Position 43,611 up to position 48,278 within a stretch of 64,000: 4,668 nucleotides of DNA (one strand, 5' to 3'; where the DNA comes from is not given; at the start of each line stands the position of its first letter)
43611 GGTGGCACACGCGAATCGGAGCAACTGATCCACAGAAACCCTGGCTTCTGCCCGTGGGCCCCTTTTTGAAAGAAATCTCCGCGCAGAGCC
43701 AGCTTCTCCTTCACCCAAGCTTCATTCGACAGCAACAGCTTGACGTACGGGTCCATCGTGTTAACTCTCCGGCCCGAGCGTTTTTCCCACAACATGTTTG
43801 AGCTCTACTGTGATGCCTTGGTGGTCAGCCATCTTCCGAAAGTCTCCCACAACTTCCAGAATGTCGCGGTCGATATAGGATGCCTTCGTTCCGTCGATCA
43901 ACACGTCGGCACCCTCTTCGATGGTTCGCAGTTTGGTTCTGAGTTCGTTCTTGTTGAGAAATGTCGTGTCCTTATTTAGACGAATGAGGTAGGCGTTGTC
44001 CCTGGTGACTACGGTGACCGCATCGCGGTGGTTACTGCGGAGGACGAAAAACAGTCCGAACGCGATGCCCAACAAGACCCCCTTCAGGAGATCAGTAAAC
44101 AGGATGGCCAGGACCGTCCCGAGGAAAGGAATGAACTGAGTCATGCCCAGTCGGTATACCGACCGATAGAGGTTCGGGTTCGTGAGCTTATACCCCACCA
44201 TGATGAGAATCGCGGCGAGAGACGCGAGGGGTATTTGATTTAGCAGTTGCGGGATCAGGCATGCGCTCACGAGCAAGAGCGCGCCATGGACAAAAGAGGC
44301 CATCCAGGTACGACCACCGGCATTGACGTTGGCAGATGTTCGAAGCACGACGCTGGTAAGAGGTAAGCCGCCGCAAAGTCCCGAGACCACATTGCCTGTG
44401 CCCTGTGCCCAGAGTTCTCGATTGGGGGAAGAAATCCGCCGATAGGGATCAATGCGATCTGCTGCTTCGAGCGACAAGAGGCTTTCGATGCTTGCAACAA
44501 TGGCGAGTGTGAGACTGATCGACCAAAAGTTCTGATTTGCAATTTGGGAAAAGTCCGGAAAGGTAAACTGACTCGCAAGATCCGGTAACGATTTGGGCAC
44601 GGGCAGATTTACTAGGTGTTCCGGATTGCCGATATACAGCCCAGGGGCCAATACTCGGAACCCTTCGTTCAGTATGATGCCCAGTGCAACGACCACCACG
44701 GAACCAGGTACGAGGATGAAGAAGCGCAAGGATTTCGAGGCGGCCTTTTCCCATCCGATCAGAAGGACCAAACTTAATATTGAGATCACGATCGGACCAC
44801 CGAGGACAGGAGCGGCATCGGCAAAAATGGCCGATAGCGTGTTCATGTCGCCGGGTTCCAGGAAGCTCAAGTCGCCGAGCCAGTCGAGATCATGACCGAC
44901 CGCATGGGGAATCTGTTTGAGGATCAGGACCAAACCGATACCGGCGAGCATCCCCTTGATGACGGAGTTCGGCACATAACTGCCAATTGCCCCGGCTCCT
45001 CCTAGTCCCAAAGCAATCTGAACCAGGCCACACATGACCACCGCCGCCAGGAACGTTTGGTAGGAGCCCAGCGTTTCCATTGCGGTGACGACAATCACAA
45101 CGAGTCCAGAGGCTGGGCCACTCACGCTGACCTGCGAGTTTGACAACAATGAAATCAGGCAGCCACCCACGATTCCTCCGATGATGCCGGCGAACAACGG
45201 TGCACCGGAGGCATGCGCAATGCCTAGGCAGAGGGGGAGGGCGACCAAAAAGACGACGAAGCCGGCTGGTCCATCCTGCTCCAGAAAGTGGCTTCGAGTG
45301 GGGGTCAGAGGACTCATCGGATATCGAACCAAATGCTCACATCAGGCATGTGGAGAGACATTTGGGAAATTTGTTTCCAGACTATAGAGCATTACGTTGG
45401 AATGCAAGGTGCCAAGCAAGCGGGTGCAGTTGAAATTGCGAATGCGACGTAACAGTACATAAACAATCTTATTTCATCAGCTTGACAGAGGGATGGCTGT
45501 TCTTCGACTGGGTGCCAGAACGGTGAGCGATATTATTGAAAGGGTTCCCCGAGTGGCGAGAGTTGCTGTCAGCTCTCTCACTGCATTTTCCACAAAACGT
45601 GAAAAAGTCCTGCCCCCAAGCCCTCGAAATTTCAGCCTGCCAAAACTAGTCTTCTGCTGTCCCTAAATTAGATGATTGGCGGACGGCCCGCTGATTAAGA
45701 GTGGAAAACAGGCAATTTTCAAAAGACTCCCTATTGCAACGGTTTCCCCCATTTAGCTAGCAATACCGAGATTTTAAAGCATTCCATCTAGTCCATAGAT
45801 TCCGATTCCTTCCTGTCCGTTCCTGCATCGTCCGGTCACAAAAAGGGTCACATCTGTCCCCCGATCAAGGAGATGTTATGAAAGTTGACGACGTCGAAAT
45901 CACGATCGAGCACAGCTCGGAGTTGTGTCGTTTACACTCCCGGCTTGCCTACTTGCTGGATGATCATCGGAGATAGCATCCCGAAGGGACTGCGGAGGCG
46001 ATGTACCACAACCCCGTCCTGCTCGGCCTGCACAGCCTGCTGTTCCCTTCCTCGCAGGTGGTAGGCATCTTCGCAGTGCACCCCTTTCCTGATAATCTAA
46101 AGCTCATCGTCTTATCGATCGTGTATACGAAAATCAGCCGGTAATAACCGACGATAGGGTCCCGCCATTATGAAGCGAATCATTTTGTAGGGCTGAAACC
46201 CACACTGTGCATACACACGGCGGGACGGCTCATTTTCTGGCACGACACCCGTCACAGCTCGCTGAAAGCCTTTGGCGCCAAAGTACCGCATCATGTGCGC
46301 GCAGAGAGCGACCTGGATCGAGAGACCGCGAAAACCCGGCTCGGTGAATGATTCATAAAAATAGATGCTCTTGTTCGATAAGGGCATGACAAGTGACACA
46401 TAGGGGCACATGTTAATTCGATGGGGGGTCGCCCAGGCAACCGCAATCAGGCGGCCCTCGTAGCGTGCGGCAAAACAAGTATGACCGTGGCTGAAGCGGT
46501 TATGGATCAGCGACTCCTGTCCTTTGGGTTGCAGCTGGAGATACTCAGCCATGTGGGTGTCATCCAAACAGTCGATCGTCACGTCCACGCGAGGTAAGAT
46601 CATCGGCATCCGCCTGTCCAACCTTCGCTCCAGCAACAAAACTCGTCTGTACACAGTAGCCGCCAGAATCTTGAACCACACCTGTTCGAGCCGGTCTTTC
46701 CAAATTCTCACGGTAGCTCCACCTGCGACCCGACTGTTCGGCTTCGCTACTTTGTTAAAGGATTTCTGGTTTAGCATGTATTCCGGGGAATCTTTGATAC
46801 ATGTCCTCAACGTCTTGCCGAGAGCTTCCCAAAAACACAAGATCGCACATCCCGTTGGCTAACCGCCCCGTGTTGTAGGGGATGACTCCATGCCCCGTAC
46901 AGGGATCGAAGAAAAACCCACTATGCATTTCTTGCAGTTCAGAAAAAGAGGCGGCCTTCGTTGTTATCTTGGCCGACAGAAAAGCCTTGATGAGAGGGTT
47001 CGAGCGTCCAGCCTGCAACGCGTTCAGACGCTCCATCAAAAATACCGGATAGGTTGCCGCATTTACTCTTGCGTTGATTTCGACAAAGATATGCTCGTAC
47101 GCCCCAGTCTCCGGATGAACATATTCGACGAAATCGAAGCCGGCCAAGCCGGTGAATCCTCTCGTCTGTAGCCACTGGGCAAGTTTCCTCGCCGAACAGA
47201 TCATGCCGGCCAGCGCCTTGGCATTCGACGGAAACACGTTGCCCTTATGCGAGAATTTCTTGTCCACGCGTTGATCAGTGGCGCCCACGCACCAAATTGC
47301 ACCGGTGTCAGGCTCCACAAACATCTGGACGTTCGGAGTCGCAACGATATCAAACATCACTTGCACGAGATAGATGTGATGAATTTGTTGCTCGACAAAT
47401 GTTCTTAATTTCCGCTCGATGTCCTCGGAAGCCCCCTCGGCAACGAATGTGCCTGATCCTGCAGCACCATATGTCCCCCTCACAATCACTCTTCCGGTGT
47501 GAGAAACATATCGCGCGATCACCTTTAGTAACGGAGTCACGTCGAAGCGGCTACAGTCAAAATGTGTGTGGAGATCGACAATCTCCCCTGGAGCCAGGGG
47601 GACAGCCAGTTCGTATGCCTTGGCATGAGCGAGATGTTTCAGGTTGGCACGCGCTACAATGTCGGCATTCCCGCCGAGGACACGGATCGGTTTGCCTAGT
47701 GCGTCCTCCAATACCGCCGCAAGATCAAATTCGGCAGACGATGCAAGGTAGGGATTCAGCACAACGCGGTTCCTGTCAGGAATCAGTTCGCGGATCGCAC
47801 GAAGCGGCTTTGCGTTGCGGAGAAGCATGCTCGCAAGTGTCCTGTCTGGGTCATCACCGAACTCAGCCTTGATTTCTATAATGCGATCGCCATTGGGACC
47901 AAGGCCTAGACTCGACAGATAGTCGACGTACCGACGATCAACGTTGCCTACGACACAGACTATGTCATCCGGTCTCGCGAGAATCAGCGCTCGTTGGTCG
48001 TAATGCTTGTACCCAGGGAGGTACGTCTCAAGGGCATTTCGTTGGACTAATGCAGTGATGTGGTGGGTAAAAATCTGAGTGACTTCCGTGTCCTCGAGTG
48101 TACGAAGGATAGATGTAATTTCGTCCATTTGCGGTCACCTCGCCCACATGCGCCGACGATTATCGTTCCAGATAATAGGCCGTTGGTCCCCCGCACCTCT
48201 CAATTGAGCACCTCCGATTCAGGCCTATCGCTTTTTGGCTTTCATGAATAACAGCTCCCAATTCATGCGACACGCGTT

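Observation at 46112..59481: Eleven-gene NRPS-independent multi-ligase cluster with no recognisable scaffold, carrier or export gene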

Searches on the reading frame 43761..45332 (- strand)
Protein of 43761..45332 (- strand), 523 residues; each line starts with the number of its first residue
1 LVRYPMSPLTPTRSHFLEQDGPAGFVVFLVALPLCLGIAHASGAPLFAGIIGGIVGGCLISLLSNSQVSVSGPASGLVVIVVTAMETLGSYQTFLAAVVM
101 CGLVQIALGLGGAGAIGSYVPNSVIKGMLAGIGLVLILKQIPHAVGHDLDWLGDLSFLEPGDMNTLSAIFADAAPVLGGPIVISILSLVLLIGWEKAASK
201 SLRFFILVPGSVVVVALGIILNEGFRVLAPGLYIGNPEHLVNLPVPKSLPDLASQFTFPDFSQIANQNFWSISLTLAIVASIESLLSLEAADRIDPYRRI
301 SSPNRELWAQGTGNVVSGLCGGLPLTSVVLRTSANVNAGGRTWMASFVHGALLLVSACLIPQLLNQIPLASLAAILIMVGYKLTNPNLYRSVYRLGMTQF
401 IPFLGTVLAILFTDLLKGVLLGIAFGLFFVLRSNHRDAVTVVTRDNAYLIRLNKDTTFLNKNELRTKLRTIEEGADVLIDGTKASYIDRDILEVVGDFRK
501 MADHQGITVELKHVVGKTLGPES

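Call 15: search_protein_families(library=pfam, proteins=[window:43761-45332:-], max_evalue=0.01)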
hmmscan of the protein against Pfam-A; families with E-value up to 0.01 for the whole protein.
window:43761-45332:- (523 aa): 3 families
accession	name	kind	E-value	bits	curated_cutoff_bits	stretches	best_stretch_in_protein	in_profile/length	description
PF00916.26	Sulfate_transp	-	2.6e-53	181.6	23.2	1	18-392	2-366/380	Sulfate permease family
PF16983.11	MFS_MOT1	-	2.3e-06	28.4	30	1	302-383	28-111/111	Molybdate transporter of MFS superfamily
PF01740.26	STAS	-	8.1e-05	22.8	22.6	1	440-512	3-78/106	STAS domain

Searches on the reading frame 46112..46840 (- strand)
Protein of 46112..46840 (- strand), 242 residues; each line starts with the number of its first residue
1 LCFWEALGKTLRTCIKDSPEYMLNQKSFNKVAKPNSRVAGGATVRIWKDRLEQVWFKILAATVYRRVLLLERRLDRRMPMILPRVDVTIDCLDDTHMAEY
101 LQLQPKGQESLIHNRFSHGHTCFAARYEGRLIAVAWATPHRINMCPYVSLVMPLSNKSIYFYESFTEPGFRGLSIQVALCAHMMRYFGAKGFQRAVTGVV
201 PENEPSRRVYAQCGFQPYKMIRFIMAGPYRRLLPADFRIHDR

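Call 5: search_protein_families(library=pfam, proteins=[window:46112-46840:-], max_evalue=0.01)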
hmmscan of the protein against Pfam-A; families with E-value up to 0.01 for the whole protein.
window:46112-46840:- (242 aa): 1 family
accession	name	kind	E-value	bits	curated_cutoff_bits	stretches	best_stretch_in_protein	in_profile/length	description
PF00583.31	Acetyltransf_1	-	1.5e-09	38.6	20.7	1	105-215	18-116/116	Acetyltransferase (GNAT) family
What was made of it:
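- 46112..46777 (-): GNAT N-acyltransferase (intact; probable start ATG at 46777). Acetyltransf_1 at 38.6 bits (call 5).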

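Call 7: search_protein_families(library=ncbifam, proteins=[window:46112-46840:-], max_evalue=0.01)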
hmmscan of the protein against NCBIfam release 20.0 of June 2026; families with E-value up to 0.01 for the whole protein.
window:46112-46840:- (242 aa): 1 family
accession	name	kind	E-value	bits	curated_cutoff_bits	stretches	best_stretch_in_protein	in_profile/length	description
NF040502.1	PPT_acetyltrans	equivalog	0.00074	19.2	300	1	168-222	95-149/183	phosphinothricin N-acetyltransferase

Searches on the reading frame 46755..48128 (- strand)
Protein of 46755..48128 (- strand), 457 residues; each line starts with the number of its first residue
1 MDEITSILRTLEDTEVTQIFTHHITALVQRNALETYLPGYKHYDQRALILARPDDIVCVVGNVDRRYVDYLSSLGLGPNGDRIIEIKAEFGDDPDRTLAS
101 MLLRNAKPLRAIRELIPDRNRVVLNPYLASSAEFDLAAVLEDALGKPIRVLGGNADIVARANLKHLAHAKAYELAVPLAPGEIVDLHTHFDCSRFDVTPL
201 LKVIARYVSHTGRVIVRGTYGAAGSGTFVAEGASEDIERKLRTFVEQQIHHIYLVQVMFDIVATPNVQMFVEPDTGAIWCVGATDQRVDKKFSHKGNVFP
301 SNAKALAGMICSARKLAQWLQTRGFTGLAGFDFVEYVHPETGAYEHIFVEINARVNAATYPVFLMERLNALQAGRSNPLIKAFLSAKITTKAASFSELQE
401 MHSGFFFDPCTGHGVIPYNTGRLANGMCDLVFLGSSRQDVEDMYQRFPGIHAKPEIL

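Call 5: search_protein_families(library=pfam, proteins=[window:46755-48128:-], max_evalue=0.01)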
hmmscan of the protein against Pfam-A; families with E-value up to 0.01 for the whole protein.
window:46755-48128:- (457 aa): 3 families
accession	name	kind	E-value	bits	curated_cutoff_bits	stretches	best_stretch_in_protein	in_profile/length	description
PF18604.6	PreAtp-grasp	-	7.1e-09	36.6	27.5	1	45-140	2-92/94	Pre ATP-grasp domain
PF02655.19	ATP-grasp_3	-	4.2e-05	24.1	23.2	1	212-357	32-159/160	ATP-grasp domain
PF24923.1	ATP-grasp_IQCH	-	0.0094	15.8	27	0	262-351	152-241/266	IQCH-like, ATP-grasp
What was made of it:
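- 46755..48128 (-): ATP-grasp amino-acid/peptide ligase with a pre-ATP-grasp domain (intact). PF18604 at 36.6 bits (cut-off 27.5) and ATP-grasp_3 at 24.1 bits (cut-off 23.2) (call 5).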

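Call 7: search_protein_families(library=ncbifam, proteins=[window:46755-48128:-], max_evalue=0.01)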
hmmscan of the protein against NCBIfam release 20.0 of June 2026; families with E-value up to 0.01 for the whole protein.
window:46755-48128:- (457 aa): 1 family
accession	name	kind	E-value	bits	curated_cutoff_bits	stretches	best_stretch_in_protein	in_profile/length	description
NF047900.1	AspMetLigLdmS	equivalog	6.3e-06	25.2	475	1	234-369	184-312/383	L-aspartate--L-methionine ligase LdmS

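Call 11: find_encoding_contigs(protein=window:46755-48128:-, flank=10000, max_places=6)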
Protein window:46755-48128:- (457 aa): no gene with exactly this product is on record in the collection.

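Call 43: search_solved_structures(query=window:46755-48128:-, max_evalue=1)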
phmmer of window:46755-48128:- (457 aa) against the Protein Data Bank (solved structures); distinct sequences matched with E-value up to 1: 3.
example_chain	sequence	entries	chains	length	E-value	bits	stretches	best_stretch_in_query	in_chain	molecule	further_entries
7r8p_A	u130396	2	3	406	0.21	13.2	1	267-370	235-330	ATP-grasp domain-containing protein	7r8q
5f7s_A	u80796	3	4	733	0.95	11.1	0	293-422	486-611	Glycoside hydrolase family 31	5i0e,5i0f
5i0g_B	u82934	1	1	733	1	11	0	293-422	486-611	Glycoside hydrolase family 31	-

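Call 60: find_homologous_proteins(query=window:46755-48128:-)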
Query window:46755-48128:- (457 aa): 91 proteins with E <= 0.001 among 8000 candidates.
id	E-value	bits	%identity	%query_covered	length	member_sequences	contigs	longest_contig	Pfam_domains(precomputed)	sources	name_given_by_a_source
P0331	0.0e+0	1040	100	100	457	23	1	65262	PF18604.7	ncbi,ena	-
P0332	4.2e-265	897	86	100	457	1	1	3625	PF18604.7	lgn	-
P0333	2.4e-262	888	86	100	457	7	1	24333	PF18604.7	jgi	jgi:Pre ATP-grasp domain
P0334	1.9e-252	856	83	100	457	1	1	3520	PF18604.7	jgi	jgi:hypothetical protein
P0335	6.9e-251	850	82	100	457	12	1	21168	PF18604.7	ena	-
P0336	9.6e-242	820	79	99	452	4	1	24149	-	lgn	-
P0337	2.4e-233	793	76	100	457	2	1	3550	PF18604.7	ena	-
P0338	1.2e-228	777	75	100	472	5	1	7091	PF18604.7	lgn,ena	-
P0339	3.2e-227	772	73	100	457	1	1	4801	-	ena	-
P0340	8.6e-223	758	73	99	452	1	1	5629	-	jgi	jgi:hypothetical protein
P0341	1.8e-211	720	70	100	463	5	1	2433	-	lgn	-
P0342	1.4e-191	655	82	78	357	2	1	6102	PF02655.20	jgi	jgi:hypothetical protein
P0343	4.5e-167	574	76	73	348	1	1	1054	PF02655.20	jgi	jgi:hypothetical protein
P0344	1.2e-151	523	55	98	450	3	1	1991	-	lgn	-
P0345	6.6e-146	504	54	97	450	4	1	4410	PF18604.7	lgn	-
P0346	6.9e-142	491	51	98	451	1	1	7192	PF18604.7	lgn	-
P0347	6.3e-141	488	52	97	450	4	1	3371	PF18604.7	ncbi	-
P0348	1.7e-137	477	50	98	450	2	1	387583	PF18604.7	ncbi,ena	-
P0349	1.2e-134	467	50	99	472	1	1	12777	PF18604.7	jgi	jgi:hypothetical protein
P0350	1.9e-131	457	49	95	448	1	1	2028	PF18604.7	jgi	jgi:hypothetical protein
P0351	8.5e-131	455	49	99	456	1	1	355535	PF18604.7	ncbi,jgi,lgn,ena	jgi:hypothetical protein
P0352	4.6e-130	452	48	99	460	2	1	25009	PF18604.7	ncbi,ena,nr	ncbi:MAG TPA: hypothetical protein VJ746_02775 [Nitrospira sp.]|nr:hypothetical protein [Nitrospira 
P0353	2.7e-126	440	49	98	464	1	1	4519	PF02655.20,PF18604.7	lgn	-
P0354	4.5e-124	432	46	97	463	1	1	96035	PF18604.7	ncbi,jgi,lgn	jgi:hypothetical protein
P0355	2.9e-120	420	44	98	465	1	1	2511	PF18604.7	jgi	-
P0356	5.8e-119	416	43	99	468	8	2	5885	PF18604.7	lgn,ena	-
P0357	4.9e-117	409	43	98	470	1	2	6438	PF18604.7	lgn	-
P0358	5.2e-116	406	44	98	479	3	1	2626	PF18604.7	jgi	-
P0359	3.9e-115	403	42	99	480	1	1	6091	PF18604.7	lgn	-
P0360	3.3e-114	400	42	98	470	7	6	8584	PF02655.20,PF18604.7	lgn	-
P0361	7.6e-114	399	43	98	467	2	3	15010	PF02655.20,PF18604.7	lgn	-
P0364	3.0e-108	380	46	95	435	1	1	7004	PF18604.7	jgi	-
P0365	5.1e-108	380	43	98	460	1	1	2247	PF18604.7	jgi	jgi:hypothetical protein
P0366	5.1e-105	370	47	95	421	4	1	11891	PF18604.7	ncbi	ncbi:MAG: hypothetical protein U0586_14380 [Candidatus Brocadiaceae bacterium]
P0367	1.5e-101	358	40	97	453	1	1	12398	PF18604.7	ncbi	-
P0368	4.6e-101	357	44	96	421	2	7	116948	PF18604.7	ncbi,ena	-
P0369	3.0e-100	354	43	98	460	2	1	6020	PF18604.7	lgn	-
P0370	3.6e-99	350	42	93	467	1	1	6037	PF18604.7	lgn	-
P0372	3.0e-97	344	42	96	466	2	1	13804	PF18604.7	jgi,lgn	-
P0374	5.0e-96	340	42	94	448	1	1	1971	PF18604.7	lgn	-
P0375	6.0e-96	340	43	94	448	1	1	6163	PF18604.7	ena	-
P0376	6.3e-96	340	41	95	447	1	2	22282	PF18604.7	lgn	-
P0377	9.3e-96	339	42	95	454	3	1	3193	PF18604.7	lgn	-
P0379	6.7e-95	336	41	94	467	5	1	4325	PF18604.7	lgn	-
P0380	1.2e-94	335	42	94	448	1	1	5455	PF18604.7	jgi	jgi:hypothetical protein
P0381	2.1e-93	331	41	94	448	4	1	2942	PF18604.7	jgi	jgi:hypothetical protein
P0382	3.2e-93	331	41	94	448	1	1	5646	PF18604.7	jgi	jgi:hypothetical protein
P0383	2.1e-92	328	40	94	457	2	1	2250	PF18604.7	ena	-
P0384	2.5e-92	328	41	94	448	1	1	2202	PF18604.7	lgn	-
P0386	2.0e-91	325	41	93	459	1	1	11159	PF18604.7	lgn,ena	-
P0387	9.6e-91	323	41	94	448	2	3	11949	PF18604.7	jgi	jgi:hypothetical protein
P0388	1.1e-90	322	40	94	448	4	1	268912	PF18604.7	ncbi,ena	-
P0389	1.6e-90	322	41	94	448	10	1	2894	PF18604.7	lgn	-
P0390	2.9e-90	321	41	94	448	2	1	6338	PF18604.7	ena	-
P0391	3.2e-90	321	41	90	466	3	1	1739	PF18604.7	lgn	-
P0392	3.2e-90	321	40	94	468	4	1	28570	PF18604.7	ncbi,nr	ncbi:MAG: hypothetical protein QOH59_26 [Gemmatimonadales bacterium]|nr:hypothetical protein [Gemmat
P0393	5.3e-90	320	41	95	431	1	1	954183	PF18604.7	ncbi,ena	-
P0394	2.4e-89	318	40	94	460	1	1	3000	PF18105.8,PF18604.7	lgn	-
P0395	9.6e-89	316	40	93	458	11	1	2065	PF18604.7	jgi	jgi:hypothetical protein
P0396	1.7e-88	315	39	95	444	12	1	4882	PF18604.7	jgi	jgi:hypothetical protein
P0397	1.7e-87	312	38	96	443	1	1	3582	PF18604.7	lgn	-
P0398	3.8e-86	307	40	93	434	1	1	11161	PF18604.7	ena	-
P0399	6.0e-86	307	39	94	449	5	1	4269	PF18604.7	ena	-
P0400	1.9e-83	299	36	96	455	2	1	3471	PF18604.7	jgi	jgi:hypothetical protein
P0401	2.2e-82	295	40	93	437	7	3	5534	PF18604.7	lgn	-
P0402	1.5e-81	292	41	85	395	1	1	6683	PF18604.7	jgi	jgi:hypothetical protein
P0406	1.9e-79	285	38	94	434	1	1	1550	PF18604.7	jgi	jgi:hypothetical protein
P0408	6.3e-77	277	38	93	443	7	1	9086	PF18604.7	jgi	-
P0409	2.4e-76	275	38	93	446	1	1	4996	PF18604.7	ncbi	-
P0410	3.2e-76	275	36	95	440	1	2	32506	PF18604.7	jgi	jgi:hypothetical protein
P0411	4.0e-76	274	38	87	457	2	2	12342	PF02655.20,PF18604.7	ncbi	ncbi:MAG: ATP-grasp domain-containing protein [bacterium]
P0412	8.4e-74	267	36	87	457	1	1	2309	PF18604.7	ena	-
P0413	1.6e-73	266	36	96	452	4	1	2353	PF18604.7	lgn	-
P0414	4.0e-72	261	37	95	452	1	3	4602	PF02655.20,PF18604.7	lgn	-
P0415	1.0e-69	253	41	69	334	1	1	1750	PF18604.7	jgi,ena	-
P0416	3.9e-69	251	34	96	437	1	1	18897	PF18604.7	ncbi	-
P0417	5.9e-67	244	34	96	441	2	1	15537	PF18604.7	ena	-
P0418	4.1e-66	241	35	89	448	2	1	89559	PF18604.7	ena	-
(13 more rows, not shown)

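Call 61: find_encoding_contigs(protein=P0331, flank=10000, max_places=3)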
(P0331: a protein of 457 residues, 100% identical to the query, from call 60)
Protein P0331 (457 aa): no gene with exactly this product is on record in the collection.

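Call 74: search_solved_structures(query=A3, max_evalue=1)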
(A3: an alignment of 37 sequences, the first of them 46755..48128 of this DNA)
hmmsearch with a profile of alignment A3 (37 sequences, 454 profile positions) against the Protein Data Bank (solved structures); distinct sequences matched with E-value up to 1: 8.
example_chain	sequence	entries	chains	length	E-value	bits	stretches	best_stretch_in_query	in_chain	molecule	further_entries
8yi6_A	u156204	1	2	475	1.3e-10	43.6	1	56-355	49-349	L-propargylglycine--L-glutamate ligase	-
8ynd_A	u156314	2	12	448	1.1e-08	37.2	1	43-237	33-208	ATP-grasp peptide ligase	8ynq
7r8p_A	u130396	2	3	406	0.02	16.6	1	223-371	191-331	ATP-grasp domain-containing protein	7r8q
5j5r_A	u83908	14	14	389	0.076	14.7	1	131-225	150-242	Inosine-5'-monophosphate dehydrogenase,Inosine-5'-monophosphate dehydrogenase | Inosine-5'-monophosphate dehydrogenase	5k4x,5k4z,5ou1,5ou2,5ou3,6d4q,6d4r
8pw3_A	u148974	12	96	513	0.13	13.9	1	133-221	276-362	Inosine-5'-monophosphate dehydrogenase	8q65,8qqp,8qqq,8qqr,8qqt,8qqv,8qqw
3wvq_A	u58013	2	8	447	0.25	13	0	305-428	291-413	PGM1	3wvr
7unr_b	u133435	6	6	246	0.28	12.8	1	141-236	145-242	30S ribosomal protein S2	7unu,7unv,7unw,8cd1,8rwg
7jwk_A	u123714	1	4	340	0.5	12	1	148-210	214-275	Glyceraldehyde-3-phosphate dehydrogenase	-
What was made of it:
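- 46755..48128 (-): The family profile hits BesA (8yi6) at 1.3e-10 and an ATP-grasp peptide ligase (8ynd) at 1e-8; PGM1 scores only 0.25 (call 74).
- On PGM1/BesA-type ATP-grasp peptide ligases: The profile hits BesA 8yi6 at 1.3e-10 and 8ynd at 1.1e-8; PGM1 3wvq scores only 0.25 (call 74).
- Closest known: Peptidoglycan stem-peptide and cross-bridge assembly. Different: The ATP-grasp is BesA/PGM1-like, not Ddl-like (call 74).
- The ATP-grasp family is related to BesA, a dipeptide-forming enzyme of a natural-product pathway (call 74).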

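Call 75: search_protein_families(library=padloc, proteins=[window:46755-48128:-], max_evalue=0.01)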
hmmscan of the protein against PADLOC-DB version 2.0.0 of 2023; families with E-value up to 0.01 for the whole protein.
window:46755-48128:- (457 aa): 0 families
